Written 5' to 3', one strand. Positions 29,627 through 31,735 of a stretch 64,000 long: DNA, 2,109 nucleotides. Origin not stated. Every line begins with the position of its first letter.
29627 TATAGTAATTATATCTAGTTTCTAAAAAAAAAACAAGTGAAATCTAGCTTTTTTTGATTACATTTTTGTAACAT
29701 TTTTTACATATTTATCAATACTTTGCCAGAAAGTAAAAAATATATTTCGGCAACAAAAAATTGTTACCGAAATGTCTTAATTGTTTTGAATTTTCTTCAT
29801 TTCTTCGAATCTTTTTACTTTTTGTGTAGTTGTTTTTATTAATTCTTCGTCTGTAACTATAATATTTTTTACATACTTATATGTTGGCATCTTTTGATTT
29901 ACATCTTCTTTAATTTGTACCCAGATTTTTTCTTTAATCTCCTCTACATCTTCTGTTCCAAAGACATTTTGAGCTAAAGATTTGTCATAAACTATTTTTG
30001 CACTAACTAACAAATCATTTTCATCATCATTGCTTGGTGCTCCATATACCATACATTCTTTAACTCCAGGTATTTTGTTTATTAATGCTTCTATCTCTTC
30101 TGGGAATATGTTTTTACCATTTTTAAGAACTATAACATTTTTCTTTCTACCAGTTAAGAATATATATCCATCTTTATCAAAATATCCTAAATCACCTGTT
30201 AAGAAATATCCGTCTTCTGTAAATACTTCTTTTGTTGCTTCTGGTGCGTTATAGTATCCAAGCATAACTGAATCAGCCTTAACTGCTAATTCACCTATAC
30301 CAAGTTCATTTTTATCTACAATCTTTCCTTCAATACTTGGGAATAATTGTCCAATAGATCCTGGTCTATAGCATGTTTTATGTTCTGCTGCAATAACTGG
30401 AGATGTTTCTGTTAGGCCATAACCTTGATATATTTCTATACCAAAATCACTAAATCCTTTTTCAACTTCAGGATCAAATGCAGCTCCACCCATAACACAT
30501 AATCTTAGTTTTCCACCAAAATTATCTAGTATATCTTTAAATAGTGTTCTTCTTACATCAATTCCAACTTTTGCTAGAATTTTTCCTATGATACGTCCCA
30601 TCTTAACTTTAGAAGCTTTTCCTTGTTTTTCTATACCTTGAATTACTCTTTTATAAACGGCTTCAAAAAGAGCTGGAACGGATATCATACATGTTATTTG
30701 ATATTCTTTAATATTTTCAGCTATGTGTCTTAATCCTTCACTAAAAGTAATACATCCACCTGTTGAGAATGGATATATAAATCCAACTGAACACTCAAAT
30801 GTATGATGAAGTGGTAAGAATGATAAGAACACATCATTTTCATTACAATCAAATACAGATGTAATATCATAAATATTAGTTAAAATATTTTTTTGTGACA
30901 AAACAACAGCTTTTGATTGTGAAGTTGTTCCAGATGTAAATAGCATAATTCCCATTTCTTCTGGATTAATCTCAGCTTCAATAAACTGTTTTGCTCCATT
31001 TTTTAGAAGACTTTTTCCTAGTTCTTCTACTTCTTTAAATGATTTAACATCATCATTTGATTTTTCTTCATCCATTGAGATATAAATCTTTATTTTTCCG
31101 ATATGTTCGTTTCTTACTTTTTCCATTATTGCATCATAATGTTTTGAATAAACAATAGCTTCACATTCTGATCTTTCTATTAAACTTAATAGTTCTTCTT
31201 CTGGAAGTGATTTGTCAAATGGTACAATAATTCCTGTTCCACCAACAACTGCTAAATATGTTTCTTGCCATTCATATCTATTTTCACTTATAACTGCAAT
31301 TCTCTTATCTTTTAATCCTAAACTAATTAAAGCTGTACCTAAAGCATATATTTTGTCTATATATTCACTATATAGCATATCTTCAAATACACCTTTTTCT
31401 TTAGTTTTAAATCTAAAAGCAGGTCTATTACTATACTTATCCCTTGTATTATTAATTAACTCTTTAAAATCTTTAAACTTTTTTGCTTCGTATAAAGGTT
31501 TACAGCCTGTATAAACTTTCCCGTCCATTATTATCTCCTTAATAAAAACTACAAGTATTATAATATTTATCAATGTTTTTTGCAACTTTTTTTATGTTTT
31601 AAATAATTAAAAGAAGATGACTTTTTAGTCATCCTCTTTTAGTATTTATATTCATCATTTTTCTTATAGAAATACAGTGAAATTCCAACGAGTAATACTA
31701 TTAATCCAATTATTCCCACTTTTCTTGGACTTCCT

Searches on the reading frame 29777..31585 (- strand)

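Call 67: search_protein_families(library=pfam, proteins=[window:29777-31585:-], max_evalue=0.001)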
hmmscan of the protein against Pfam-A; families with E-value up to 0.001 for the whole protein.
window:29777-31585:- (602 aa): 3 families
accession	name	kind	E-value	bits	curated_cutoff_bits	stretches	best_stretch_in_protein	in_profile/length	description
PF00501.34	AMP-binding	-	3.7e-65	220.6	29.9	1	50-445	7-384/384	AMP-binding enzyme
PF13193.12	AMP-binding_C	-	6.3e-06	27.5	24.5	1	497-589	1-76/76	AMP-binding enzyme C-terminal domain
PF23562.2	AMP-binding_C_3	-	1.6e-05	25.7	20.8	1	483-592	2-105/124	AMP-binding enzyme C-terminal domain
